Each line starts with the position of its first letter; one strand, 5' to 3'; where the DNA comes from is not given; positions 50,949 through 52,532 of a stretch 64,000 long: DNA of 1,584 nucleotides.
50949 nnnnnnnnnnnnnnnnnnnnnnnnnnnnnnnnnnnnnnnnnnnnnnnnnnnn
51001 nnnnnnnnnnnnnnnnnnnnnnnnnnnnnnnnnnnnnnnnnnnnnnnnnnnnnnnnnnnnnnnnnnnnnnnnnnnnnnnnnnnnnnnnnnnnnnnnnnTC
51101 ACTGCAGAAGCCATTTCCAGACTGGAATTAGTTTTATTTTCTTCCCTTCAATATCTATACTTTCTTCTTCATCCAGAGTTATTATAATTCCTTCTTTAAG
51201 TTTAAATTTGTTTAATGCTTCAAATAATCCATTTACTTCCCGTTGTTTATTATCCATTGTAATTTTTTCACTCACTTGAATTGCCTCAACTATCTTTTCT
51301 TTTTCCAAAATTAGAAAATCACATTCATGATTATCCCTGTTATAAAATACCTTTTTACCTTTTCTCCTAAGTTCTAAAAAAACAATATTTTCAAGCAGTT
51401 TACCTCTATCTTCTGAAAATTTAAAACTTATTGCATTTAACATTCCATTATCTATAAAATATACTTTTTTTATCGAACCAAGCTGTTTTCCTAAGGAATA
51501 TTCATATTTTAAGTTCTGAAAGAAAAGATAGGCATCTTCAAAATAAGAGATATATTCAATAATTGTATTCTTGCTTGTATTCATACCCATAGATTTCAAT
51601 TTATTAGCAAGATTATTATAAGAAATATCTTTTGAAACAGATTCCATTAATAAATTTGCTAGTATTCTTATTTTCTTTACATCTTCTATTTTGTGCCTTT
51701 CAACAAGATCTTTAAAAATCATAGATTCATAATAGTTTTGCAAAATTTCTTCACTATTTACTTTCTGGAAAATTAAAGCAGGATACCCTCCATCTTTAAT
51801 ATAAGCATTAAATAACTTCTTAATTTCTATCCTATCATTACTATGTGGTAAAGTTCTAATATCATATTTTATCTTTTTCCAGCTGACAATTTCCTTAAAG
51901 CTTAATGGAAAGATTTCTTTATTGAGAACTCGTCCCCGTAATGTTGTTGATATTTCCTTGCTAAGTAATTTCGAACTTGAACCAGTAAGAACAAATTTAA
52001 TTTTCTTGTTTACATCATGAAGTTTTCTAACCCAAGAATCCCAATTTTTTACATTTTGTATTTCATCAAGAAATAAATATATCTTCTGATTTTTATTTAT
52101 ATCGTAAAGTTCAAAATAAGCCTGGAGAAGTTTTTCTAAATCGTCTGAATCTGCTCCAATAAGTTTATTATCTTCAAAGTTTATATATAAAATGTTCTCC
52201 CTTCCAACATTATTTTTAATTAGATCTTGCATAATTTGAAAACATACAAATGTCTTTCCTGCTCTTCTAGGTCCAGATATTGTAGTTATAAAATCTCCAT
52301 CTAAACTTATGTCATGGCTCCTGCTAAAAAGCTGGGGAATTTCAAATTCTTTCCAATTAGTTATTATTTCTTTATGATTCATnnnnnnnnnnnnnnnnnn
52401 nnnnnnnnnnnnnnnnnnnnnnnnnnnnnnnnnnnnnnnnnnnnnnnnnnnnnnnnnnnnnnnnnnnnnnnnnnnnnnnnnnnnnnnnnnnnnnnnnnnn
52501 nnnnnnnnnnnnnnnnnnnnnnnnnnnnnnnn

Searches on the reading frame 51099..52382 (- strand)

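Call 8: search_protein_families(library=pfam, proteins=[window:51099-52382:-], max_evalue=0.001)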
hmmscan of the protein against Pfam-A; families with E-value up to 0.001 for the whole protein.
window:51099-52382:- (427 aa): 3 families
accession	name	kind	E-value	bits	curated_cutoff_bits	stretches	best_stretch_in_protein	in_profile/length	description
PF13173.12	AAA_14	-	8.4e-39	133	27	1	32-165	4-128/129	AAA domain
PF13635.12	DUF4143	-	2.5e-22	79.8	28.1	1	224-370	2-157/160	Domain of unknown function (DUF4143)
PF13401.12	AAA_22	-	0.00048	20.9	27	0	32-136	7-124/130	AAA domain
